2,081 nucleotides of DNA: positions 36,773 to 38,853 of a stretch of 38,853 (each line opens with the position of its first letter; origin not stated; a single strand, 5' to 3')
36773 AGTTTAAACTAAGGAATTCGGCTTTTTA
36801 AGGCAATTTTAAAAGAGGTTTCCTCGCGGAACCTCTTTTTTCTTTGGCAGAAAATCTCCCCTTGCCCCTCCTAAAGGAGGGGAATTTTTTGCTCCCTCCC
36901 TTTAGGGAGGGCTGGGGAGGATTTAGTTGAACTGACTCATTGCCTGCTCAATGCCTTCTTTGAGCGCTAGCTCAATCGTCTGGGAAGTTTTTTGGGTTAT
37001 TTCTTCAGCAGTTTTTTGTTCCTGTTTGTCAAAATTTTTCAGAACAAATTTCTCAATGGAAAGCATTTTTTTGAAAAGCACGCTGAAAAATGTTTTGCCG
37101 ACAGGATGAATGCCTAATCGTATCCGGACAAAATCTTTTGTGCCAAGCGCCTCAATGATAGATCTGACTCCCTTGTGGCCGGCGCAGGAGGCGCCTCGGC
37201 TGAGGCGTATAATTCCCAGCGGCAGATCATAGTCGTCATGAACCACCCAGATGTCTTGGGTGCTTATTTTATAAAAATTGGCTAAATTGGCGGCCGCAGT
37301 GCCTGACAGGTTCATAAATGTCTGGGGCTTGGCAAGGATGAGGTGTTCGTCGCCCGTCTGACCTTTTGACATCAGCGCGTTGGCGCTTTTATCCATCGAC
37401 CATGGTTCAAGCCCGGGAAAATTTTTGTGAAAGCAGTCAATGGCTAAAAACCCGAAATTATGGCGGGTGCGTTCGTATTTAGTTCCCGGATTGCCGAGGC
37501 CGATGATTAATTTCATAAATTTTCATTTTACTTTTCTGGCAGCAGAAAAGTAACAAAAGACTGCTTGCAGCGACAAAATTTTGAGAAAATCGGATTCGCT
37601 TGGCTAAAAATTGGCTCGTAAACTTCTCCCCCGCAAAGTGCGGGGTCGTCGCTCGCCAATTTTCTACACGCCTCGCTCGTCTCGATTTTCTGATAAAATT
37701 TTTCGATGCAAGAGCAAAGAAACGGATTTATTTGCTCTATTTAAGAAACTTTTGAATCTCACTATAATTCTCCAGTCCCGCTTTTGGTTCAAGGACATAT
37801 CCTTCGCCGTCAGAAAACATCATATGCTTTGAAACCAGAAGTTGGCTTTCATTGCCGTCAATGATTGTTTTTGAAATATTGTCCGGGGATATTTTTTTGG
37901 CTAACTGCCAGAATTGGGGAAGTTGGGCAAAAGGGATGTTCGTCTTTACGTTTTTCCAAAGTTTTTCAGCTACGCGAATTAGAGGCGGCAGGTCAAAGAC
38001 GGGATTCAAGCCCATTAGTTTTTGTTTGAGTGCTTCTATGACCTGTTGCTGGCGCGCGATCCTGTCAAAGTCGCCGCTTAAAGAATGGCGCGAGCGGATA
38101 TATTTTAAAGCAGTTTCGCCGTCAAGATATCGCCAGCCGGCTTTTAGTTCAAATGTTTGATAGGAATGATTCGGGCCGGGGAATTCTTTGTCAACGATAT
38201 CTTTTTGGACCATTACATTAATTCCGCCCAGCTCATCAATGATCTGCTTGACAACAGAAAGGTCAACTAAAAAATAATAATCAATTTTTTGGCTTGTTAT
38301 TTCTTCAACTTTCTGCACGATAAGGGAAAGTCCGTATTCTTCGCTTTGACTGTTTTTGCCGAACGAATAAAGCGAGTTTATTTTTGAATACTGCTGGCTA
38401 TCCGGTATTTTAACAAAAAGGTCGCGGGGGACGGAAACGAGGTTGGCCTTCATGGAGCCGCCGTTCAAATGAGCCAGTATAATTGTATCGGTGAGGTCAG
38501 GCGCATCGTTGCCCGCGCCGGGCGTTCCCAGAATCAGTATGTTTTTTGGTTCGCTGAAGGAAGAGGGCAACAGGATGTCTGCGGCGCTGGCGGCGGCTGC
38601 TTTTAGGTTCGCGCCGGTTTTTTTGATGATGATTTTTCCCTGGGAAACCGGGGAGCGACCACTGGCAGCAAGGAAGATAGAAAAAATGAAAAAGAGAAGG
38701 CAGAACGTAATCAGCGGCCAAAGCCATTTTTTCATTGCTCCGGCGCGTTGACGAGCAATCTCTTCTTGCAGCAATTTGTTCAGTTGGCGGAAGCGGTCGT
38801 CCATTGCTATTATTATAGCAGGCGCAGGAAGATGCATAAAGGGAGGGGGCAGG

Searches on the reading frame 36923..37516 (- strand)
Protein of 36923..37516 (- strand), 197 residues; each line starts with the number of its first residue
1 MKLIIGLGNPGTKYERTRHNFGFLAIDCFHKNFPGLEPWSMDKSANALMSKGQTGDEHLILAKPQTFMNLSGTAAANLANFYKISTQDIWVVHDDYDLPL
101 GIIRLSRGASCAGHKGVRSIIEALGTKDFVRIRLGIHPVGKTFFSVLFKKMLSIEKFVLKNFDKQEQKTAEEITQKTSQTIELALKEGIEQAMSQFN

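Call 105: search_protein_families(library=pfam, proteins=[window:36923-37516:-], max_evalue=0.00001)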
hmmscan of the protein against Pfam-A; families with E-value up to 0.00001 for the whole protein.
window:36923-37516:- (197 aa): 1 family
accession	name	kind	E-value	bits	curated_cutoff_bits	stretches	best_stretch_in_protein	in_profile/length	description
PF01195.25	Pept_tRNA_hydro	-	1.6e-57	194.8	27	1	3-197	1-183/183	Peptidyl-tRNA hydrolase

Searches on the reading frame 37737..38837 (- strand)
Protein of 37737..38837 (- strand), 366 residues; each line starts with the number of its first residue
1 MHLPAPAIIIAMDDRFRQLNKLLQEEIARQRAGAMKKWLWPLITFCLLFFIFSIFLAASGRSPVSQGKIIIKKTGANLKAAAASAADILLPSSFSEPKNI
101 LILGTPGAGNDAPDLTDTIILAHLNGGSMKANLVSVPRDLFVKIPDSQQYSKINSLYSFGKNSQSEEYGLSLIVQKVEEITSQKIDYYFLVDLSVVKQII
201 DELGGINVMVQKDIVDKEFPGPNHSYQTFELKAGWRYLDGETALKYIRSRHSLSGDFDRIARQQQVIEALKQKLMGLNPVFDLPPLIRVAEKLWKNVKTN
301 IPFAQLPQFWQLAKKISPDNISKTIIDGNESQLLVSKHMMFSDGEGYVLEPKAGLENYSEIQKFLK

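Call 105: search_protein_families(library=pfam, proteins=[window:37737-38837:-], max_evalue=0.00001)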
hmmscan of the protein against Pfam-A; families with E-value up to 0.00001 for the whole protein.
window:37737-38837:- (366 aa): 1 family
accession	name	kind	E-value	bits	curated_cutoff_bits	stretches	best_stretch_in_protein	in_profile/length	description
PF03816.19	LytR_cpsA_psr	-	1.1e-41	142.9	24.6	1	116-274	2-148/150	LytR_cpsA_psr family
